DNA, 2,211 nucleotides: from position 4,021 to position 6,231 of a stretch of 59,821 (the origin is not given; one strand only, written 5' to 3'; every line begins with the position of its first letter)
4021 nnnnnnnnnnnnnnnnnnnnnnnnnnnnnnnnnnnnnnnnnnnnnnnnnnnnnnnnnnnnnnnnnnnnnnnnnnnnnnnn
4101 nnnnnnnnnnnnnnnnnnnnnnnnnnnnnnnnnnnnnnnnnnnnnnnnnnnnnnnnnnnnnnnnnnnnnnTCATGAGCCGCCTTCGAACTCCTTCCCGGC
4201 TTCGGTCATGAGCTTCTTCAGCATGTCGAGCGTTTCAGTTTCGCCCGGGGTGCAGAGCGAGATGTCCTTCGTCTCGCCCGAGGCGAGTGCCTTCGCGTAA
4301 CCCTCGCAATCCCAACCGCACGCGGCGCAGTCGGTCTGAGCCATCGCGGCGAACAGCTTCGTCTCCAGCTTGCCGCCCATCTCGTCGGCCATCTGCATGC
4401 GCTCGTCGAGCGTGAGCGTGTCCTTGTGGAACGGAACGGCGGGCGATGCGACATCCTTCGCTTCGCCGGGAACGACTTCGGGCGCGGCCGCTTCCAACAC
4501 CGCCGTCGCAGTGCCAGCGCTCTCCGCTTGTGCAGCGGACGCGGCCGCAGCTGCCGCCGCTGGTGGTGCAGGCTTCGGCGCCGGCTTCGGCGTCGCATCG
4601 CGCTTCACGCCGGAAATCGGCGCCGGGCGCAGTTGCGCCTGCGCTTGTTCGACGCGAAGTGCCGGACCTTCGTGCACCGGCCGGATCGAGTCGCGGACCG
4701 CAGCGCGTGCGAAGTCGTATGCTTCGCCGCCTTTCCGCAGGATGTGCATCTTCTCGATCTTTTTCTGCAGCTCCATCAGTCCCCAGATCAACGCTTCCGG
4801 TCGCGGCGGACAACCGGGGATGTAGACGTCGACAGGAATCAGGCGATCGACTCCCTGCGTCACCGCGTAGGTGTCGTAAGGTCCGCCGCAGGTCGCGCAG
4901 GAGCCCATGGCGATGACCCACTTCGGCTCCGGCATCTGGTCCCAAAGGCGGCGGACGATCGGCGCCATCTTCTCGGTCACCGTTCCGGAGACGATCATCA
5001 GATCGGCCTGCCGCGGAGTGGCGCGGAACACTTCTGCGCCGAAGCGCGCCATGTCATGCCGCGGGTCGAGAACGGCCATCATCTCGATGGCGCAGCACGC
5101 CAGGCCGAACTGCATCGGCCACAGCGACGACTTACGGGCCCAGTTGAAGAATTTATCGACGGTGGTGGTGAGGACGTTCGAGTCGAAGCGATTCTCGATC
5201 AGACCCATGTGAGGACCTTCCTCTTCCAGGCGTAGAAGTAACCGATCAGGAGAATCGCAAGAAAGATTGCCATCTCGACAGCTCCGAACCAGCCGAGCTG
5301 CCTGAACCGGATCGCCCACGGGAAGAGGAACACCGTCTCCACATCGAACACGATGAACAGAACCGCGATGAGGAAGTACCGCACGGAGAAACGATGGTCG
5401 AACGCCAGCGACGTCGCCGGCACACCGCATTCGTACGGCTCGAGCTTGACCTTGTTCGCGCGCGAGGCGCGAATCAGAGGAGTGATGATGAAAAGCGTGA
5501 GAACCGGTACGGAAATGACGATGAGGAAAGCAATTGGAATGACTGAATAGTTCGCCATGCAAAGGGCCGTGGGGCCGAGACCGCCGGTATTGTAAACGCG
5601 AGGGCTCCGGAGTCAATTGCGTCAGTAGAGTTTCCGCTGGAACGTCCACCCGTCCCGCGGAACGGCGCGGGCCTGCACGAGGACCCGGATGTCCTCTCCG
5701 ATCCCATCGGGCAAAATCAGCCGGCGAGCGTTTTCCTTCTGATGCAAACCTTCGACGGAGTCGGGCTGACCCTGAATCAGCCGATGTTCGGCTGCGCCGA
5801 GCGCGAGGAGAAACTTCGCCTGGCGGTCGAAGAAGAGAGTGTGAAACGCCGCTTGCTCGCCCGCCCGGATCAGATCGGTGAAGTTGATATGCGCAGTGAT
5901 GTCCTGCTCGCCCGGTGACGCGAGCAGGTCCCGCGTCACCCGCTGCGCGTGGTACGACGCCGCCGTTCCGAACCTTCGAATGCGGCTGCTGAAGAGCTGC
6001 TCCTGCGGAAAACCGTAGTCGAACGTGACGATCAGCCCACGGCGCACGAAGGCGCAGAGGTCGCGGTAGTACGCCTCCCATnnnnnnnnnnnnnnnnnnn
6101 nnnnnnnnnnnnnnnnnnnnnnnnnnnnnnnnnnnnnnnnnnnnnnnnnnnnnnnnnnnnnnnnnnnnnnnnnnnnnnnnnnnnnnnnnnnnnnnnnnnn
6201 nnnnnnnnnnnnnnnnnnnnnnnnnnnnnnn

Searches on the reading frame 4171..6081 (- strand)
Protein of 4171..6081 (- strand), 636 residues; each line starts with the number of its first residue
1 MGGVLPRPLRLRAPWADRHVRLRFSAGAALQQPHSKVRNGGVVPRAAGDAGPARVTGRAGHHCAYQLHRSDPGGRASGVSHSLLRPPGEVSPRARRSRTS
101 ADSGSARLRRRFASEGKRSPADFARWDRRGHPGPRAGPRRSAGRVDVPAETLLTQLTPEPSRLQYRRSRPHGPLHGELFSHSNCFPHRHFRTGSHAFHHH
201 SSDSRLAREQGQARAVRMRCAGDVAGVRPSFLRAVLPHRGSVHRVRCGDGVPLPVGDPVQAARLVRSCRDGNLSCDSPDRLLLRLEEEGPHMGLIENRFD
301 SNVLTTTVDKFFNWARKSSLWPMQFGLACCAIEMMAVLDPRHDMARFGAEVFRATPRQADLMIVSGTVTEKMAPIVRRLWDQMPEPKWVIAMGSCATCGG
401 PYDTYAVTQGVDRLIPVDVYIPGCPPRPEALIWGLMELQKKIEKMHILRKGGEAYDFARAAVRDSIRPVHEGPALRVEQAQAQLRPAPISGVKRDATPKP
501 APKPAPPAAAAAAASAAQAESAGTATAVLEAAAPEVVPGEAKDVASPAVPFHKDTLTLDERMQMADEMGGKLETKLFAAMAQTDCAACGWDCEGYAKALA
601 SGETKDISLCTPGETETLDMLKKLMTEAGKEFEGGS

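Call 36: search_protein_families(library=pfam, proteins=[window:4171-6081:-], max_evalue=0.001)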
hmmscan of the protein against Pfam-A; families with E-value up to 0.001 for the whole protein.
window:4171-6081:- (636 aa): 2 families
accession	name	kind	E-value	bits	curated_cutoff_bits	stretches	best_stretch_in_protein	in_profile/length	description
PF01058.29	Oxidored_q6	-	3.9e-29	101.4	27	1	329-438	1-128/128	NADH ubiquinone oxidoreductase, 20 Kd subunit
PF04060.18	FeS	-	5.2e-05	23.3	23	1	582-612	3-33/33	Putative Fe-S cluster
